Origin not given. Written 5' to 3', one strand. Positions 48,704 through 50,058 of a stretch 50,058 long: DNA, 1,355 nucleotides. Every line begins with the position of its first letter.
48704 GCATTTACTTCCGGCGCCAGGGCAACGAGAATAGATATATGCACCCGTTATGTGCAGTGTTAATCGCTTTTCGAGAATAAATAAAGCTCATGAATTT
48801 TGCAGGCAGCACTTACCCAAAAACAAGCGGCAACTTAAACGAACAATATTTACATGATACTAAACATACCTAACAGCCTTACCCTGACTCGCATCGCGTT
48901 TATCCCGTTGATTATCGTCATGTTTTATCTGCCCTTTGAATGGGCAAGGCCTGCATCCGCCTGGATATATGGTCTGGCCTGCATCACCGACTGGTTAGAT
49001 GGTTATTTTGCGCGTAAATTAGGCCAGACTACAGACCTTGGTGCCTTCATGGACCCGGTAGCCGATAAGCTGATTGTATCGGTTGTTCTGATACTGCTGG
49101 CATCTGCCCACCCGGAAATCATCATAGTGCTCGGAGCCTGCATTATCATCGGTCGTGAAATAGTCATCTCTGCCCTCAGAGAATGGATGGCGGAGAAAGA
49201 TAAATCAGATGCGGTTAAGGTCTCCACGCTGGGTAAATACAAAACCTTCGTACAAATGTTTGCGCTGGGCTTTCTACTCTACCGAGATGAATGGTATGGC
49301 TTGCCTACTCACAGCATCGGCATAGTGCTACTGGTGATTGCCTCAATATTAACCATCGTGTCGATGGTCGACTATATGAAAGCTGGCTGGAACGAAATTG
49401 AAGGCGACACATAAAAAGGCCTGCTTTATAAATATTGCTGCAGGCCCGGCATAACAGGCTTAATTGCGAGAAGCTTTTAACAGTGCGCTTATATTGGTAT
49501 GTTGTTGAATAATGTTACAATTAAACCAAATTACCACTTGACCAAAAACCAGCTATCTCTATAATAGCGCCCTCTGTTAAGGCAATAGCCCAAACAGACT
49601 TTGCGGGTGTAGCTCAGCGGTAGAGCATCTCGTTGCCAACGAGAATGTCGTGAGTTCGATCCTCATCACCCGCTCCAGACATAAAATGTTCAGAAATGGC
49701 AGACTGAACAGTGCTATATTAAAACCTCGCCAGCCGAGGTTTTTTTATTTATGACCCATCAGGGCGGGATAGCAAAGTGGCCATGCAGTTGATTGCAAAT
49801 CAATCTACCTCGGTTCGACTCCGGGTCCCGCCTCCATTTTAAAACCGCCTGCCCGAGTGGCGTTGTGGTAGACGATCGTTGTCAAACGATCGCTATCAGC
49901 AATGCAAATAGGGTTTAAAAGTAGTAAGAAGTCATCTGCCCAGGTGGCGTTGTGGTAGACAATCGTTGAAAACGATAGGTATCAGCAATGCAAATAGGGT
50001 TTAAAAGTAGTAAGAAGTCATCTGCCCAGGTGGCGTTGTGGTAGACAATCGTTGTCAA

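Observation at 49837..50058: A head-to-tail array of tRNA-Leu-sized, tRNA-Leu-derived units with variable anticodon-like loops replaces the expected tRNA-Leu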

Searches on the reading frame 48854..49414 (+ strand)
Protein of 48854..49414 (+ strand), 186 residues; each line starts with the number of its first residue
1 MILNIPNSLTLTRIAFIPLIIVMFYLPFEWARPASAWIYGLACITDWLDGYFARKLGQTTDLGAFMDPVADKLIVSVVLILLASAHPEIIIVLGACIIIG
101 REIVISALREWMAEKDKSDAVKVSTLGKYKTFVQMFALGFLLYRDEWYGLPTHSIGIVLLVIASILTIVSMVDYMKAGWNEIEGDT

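Call 8: find_related_loci(query=window:48854-49411:+, collection=genome_contigs, flank=4000)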
Query window:48854-49411:+ (186 aa) in genome_contigs; peptide patterns used: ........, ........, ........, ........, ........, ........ (x = any residue, [..] = any of these).
599 stretches matched a pattern (row limit reached: there are more); 590 encode a relative of the query (tblastn E <= 1e-3); the best 80 are kept; 80 distinct loci.
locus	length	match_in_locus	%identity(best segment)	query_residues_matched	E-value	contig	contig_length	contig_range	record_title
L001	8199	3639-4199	70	1-184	2e-88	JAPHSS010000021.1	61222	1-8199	MAG: Gammaproteobacteria bacterium isolate N3S-Bin_1 c_000000330134, whole genome shotgun sequence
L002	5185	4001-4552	79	1-184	2e-86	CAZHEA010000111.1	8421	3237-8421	MAG TPA_asm: uncultured Thiotrichaceae bacterium isolate SRP128015_co1_15 genome assembly, contig: NODE_14253_length_842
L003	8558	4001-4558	75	1-183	2e-79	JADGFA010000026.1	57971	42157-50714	MAG: Gammaproteobacteria bacterium isolate OB6 NODE_172_length_57971_cov_5.815144, whole genome shotgun sequence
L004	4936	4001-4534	53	1-178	1e-63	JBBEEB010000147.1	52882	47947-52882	MAG: Halofilum sp. (in: g-proteobacteria) isolate LejiaF_67_50 Lejia_F_919_length_52882_cov_30, whole genome shotgun seq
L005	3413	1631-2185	56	1-185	5e-62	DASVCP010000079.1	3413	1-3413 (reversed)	MAG TPA_asm: Gammaproteobacteria bacterium isolate SMAG_U2009 k141_1110883, whole genome shotgun sequence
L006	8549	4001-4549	53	3-185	2e-61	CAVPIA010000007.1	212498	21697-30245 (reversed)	MAG: uncultured Gammaproteobacteria bacterium isolate MFD09964.bin.1.93 genome assembly, contig: contig_48564, whole gen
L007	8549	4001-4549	53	3-185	4e-61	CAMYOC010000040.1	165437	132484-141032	MAG: uncultured Gammaproteobacteria bacterium isolate FCS_Gamma_003 genome assembly, contig: scaffold_54, whole genome s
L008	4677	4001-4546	53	3-184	6e-61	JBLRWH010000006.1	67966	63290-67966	MAG: Gammaproteobacteria bacterium isolate TamC05-06 NODE_178_length_67966_cov_16.010543, whole genome shotgun sequence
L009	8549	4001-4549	52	3-185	3e-60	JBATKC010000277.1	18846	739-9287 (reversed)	MAG: Gammaproteobacteria bacterium isolate MFD10235_ilm_asm_bin5 k127_302645, whole genome shotgun sequence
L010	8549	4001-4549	52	3-185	1e-60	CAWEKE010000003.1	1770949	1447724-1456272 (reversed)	MAG: uncultured Gammaproteobacteria bacterium isolate MFD09779.bin.1.375 genome assembly, contig: contig_14646, whole ge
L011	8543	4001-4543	56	2-182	3e-60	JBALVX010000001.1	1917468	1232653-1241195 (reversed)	MAG: Porticoccaceae bacterium isolate 6NakV-02 NODE_1_length_1917468_cov_349.801702, whole genome shotgun sequence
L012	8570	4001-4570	51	3-185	3e-59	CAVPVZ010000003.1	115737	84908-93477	MAG: uncultured Gammaproteobacteria bacterium isolate MFD09964.bin.2.256 genome assembly, contig: contig_20274, whole ge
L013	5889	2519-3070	54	1-184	2e-59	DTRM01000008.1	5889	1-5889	MAG TPA_asm: Chromatiaceae bacterium isolate UWMA-0025 NODE_11050_length_5889_cov_0.863558, whole genome shotgun sequenc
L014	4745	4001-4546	53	2-183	4e-59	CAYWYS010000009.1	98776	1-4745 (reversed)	MAG TPA_asm: uncultured Thioalkalivibrio sp. isolate SRP304446_co1_81 genome assembly, contig: NODE_108_length_98776_cov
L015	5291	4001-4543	56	2-182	7e-59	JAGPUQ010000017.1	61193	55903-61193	MAG: Porticoccaceae bacterium isolate 640_Coassembly_bin.1 k141_236719, whole genome shotgun sequence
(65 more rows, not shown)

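Call 20: find_encoding_contigs(protein=window:48854-49414:+, flank=6000, max_places=8)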
Protein window:48854-49414:+ (186 aa): 1 contig read that carries it; 1 place shown.
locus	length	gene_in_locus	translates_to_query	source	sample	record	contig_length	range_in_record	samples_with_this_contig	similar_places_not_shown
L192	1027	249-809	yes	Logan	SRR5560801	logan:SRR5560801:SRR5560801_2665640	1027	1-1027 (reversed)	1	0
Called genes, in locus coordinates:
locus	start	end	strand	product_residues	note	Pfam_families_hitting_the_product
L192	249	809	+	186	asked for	PF01066:CDP-OH_P_transf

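Call 52: search_protein_families(library=pfam, proteins=[window:48854-49414:+])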
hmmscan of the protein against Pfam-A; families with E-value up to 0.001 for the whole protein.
window:48854-49414:+ (186 aa): 1 family
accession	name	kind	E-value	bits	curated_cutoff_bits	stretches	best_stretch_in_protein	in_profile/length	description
PF01066.26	CDP-OH_P_transf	-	1.3e-36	126.7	22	1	3-168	1-151/152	CDP-alcohol phosphatidyltransferase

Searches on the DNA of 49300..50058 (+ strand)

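Call 4: search_rna_families(source=window, start=49300, end=50058, threshold=evalue, max_evalue=10, show_alignments=6)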
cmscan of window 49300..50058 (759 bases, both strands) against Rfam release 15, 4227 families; matches with E-value up to 10: 9.
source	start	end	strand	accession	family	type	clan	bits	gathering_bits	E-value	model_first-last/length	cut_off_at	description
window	49603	49674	+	RF00005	tRNA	Gene; tRNA;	CL00001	69.7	29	4.5e-15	1-71/71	no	tRNA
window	49763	49833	+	RF00005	tRNA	Gene; tRNA;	CL00001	57.6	29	9.7e-12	1-71/71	no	tRNA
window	49722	49798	-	RF02236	asX2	Gene; sRNA;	-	20.9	70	0.14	1-87/87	no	Xanthomonas sRNA asX2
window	49680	49749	+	RF01859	Phe_leader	Cis-reg; leader;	-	18.6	55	2.3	1-125/125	no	Phenylalanine leader peptide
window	49395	49435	-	RF03035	nqrA-Marinomonas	Gene; sRNA;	-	16.8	95.5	7.2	1-134/134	no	nqrA-Marinomonas RNA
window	49681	49776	-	RF01770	rimP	Cis-reg; leader;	-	16.1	47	9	1-102/102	no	Gammaprotebacteria rimP leader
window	49612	49670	-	RF01146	sR15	Gene; snRNA; snoRNA; CD-box;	-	15.6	40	5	1-65/65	no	Small nucleolar RNA sR15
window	49600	49671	-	RF00211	SNORD35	Gene; snRNA; snoRNA; CD-box;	CL00056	15.3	36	2.5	1-88/88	no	Small nucleolar RNA SNORD35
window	49603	49675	-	RF04354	Plastid-ycf2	Cis-reg;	-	14.5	65.7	7.1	1-75/75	no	Plastid-ycf2 5UTR RNA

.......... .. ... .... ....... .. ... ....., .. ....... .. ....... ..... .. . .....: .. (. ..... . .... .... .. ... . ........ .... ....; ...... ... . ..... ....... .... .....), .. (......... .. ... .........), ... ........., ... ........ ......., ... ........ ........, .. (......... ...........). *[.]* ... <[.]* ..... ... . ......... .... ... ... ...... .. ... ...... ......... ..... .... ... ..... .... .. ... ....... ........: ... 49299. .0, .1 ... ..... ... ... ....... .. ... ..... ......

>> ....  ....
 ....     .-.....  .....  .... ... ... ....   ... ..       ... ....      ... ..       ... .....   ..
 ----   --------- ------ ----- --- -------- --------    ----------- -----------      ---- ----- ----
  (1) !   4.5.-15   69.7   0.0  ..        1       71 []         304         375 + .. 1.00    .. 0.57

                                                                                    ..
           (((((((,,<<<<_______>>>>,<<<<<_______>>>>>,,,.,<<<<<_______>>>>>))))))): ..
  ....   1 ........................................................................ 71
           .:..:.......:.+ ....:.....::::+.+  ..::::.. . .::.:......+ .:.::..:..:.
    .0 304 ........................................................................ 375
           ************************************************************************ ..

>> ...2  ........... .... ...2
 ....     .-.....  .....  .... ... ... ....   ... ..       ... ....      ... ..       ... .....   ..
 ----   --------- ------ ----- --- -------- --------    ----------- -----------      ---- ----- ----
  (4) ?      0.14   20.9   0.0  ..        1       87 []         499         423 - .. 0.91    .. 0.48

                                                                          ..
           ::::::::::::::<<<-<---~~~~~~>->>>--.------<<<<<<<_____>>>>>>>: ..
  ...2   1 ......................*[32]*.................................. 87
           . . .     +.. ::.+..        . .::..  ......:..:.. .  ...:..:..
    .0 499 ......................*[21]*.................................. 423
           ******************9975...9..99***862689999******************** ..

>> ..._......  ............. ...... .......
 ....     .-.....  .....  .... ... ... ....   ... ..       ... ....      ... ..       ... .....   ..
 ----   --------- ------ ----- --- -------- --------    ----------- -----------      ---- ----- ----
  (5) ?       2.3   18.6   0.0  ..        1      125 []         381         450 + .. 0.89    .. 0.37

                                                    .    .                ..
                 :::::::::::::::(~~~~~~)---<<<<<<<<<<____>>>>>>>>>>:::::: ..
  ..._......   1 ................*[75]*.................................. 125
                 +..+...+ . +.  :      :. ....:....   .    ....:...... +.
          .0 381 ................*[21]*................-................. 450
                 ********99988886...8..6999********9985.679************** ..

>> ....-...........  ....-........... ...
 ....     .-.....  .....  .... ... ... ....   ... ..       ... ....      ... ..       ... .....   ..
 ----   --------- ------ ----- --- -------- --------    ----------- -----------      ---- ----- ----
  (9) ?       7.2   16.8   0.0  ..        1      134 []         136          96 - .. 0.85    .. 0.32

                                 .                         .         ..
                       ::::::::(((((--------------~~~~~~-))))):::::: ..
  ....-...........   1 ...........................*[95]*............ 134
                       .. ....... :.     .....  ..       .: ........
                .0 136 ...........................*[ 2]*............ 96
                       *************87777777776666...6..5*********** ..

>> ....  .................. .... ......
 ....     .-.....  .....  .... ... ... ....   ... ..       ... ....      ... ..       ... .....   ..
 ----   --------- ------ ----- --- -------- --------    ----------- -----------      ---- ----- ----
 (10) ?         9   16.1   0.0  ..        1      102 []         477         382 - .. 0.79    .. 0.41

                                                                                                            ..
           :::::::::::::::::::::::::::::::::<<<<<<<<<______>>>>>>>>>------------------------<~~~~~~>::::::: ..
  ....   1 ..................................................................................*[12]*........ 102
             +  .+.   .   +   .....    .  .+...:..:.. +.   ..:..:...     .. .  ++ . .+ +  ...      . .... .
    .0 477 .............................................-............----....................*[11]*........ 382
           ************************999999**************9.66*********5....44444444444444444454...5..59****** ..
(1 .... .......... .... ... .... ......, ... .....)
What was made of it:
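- On Functional tRNA (tRNA-Leu): Rfam RF00005 gives no hit even at E<=10 (call 4).
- On Any Rfam 15 RNA family: The window region gives nothing (call 4).
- Checked: Rfam at E<=10 finds nothing there either (call 4).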

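Call 57: search_dna_similar(query=window:49851-50023:+, collection=phages, mode=distant, max_evalue=0.01)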
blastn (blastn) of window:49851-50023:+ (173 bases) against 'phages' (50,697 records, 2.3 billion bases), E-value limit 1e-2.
No match.
